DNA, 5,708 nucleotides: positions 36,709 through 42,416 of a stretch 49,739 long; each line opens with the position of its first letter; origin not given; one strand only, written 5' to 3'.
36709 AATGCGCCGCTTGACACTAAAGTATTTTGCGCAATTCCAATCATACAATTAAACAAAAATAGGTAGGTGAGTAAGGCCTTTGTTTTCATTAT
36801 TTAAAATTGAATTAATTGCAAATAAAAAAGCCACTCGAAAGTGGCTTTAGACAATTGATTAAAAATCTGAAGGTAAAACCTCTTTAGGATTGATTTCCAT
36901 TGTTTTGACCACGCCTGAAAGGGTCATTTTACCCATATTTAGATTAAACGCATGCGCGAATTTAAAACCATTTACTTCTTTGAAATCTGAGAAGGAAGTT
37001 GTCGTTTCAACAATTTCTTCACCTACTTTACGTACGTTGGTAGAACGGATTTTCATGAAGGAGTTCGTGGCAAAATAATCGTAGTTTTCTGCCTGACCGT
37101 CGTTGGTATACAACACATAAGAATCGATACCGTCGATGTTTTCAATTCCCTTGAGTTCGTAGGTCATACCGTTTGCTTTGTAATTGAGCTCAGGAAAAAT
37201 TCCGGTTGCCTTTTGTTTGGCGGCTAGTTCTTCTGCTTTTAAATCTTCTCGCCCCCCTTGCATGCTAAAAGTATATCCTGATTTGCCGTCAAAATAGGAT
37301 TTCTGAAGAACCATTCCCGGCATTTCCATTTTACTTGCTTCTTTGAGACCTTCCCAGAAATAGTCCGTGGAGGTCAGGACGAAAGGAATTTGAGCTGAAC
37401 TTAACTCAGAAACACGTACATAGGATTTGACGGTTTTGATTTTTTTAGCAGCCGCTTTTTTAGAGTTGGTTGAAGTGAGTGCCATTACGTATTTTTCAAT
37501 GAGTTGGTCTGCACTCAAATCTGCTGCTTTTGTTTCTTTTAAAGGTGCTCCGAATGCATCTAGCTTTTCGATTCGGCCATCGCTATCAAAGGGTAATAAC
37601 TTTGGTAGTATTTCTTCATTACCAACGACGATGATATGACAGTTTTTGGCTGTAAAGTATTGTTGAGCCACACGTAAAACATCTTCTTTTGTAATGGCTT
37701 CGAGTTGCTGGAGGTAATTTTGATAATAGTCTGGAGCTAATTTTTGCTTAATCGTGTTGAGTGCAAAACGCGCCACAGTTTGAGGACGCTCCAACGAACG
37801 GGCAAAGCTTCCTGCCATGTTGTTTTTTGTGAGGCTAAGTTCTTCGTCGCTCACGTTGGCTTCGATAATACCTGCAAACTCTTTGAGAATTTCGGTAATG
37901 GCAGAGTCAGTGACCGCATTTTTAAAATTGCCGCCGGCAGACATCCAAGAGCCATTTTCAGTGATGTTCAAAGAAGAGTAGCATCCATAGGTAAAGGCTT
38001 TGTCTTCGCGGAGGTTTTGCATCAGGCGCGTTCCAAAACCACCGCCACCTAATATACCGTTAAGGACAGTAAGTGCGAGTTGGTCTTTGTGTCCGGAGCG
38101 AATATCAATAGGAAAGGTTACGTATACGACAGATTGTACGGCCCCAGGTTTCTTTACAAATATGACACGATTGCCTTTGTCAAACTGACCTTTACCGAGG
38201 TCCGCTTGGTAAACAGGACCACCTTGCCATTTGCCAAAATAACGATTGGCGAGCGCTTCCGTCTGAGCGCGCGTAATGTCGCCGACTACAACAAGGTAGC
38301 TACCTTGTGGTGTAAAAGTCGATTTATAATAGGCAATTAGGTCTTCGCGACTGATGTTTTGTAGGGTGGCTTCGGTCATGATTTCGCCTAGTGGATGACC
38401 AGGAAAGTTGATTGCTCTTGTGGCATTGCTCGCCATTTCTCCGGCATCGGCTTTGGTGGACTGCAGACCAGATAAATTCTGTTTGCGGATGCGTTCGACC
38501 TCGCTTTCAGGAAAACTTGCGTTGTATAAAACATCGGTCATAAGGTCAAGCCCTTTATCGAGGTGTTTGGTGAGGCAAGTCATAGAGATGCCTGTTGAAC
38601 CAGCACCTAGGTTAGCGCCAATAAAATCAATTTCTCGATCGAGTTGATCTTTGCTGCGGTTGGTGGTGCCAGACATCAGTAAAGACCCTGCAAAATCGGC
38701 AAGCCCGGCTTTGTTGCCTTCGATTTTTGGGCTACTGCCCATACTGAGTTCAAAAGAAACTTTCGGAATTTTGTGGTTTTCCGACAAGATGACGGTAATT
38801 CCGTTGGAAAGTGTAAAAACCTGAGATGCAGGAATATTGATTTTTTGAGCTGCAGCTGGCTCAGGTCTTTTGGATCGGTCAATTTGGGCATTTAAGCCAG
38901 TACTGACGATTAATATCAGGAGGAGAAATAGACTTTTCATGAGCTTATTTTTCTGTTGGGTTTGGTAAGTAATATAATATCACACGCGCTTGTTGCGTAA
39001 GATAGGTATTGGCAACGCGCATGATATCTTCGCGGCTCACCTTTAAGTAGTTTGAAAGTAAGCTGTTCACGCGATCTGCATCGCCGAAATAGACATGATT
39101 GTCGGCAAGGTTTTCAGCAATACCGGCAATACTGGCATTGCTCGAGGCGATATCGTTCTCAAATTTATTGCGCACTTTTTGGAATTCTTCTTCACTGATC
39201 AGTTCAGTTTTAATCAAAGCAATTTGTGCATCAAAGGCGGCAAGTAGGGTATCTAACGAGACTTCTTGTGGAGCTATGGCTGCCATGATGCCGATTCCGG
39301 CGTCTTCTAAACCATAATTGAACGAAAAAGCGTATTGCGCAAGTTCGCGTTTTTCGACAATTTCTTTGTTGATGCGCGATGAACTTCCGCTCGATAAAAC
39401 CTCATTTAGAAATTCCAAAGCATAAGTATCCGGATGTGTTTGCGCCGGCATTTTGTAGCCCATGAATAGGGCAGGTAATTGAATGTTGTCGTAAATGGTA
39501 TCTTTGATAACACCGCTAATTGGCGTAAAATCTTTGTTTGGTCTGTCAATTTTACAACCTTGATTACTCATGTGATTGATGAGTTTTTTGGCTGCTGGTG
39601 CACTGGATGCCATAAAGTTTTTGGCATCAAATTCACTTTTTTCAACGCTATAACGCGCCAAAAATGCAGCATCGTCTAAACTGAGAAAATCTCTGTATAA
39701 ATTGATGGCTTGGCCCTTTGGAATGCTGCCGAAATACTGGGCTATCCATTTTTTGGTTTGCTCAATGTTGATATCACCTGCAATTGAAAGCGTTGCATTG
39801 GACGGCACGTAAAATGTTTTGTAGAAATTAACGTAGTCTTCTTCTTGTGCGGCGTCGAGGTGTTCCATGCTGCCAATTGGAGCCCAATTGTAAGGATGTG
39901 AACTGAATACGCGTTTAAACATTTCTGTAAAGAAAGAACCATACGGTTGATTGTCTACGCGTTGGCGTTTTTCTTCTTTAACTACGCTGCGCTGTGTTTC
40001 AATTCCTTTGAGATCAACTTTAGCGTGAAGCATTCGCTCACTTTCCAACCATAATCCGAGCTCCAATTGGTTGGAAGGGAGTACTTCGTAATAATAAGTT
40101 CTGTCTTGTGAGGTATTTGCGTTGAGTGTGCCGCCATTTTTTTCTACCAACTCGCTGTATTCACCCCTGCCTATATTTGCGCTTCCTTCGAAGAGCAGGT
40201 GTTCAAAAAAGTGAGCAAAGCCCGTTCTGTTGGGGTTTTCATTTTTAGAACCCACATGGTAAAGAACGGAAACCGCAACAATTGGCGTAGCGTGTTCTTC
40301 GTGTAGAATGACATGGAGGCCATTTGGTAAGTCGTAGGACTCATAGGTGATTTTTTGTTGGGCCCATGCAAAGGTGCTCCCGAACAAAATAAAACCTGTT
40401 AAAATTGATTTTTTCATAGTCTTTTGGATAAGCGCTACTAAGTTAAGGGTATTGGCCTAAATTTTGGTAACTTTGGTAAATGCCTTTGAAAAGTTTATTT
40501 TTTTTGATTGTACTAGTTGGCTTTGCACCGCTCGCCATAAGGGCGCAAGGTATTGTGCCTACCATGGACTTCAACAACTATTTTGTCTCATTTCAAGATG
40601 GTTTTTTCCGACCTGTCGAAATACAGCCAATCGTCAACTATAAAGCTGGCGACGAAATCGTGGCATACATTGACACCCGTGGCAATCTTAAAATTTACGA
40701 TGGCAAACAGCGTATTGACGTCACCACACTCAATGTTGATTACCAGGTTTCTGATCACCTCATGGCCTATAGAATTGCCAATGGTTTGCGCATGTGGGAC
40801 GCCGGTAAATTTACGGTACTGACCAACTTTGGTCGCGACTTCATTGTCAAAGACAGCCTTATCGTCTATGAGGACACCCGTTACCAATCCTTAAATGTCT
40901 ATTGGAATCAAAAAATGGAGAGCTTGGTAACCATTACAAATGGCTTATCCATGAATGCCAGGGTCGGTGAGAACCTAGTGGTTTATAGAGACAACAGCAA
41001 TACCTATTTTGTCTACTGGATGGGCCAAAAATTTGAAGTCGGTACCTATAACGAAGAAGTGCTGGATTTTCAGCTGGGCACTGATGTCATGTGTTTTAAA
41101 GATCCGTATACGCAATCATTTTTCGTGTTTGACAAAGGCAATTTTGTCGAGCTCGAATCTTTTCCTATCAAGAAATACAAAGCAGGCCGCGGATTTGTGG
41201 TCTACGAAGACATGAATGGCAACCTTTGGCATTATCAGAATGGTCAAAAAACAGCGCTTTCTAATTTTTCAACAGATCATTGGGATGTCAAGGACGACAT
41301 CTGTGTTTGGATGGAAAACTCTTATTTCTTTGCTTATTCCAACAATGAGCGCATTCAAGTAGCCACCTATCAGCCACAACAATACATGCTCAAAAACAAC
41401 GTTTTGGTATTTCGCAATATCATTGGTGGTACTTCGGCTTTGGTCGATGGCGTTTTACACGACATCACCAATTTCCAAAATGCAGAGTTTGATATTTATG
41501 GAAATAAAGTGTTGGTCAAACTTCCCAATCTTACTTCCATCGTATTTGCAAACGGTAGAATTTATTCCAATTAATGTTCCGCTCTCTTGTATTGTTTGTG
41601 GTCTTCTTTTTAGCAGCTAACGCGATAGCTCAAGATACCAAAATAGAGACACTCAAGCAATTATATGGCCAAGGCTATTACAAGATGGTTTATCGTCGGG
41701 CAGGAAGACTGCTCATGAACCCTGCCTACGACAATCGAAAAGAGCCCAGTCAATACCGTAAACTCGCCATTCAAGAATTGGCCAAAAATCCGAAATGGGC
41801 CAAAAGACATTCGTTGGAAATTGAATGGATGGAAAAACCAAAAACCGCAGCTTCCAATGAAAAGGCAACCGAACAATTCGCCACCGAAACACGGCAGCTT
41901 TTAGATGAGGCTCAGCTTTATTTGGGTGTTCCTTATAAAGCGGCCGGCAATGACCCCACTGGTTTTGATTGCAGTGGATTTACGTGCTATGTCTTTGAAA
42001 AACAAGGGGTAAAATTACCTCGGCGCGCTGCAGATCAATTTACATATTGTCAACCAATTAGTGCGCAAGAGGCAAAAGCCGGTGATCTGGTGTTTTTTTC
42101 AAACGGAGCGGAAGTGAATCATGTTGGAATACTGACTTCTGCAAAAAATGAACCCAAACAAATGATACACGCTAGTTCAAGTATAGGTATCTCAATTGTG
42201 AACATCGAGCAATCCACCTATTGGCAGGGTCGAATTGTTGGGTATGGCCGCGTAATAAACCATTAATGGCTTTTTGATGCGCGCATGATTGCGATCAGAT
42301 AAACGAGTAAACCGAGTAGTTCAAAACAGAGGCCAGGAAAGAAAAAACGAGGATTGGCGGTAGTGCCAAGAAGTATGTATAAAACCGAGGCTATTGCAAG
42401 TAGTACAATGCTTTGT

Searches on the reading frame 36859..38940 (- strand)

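Call 17: search_protein_families(library=pfam, proteins=[window:36859-38940:-], max_evalue=0.001)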
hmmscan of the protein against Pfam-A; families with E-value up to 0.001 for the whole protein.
window:36859-38940:- (693 aa): 2 families
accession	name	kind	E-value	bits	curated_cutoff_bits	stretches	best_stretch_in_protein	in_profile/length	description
PF05193.26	Peptidase_M16_C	-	1e-37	130.2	23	1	195-375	1-181/181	Peptidase M16 inactive domain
PF00675.25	Peptidase_M16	-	2.5e-10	40.9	22.3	1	74-184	26-141/149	Insulinase (Peptidase family M16)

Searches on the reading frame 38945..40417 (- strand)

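Call 17: search_protein_families(library=pfam, proteins=[window:38945-40417:-], max_evalue=0.001)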
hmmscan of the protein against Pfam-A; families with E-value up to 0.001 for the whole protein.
window:38945-40417:- (490 aa): 2 families
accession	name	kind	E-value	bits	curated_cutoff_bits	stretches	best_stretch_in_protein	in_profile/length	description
PF05193.26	Peptidase_M16_C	-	2.8e-33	115.8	23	1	193-418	5-180/181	Peptidase M16 inactive domain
PF00675.25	Peptidase_M16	-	1.7e-22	80.4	22.3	1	36-158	2-123/149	Insulinase (Peptidase family M16)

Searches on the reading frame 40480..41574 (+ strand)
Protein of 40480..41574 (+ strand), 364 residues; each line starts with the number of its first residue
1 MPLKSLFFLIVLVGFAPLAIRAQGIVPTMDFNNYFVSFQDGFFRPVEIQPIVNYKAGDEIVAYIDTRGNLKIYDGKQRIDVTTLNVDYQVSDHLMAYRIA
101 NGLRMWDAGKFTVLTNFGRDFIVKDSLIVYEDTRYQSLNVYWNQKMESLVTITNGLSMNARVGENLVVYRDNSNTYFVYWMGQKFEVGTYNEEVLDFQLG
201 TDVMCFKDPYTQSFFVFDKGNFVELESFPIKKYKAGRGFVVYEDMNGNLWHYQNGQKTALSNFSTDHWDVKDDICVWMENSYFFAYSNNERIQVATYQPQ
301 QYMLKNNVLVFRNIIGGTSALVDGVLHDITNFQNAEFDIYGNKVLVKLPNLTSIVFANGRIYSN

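Call 17: search_protein_families(library=pfam, proteins=[window:40480-41574:+], max_evalue=0.001)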
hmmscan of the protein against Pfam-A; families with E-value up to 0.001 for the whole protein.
window:40480-41574:+ (364 aa): 1 family
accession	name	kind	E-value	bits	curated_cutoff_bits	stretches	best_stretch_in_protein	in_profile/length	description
PF21734.3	10_blade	-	6.2e-89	299.1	27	1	21-362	3-345/345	10-bladed beta propeller domain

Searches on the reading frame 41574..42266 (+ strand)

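Call 17: search_protein_families(library=pfam, proteins=[window:41574-42266:+], max_evalue=0.001)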
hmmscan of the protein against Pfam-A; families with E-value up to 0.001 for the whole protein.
window:41574-42266:+ (230 aa): 2 families
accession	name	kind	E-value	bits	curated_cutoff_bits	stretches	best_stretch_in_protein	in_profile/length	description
PF00877.26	NLPC_P60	-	1.1e-25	90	23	1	118-225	1-104/105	NlpC/P60 family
PF05257.22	CHAP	-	0.0009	20.1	26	0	128-192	7-71/81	CHAP domain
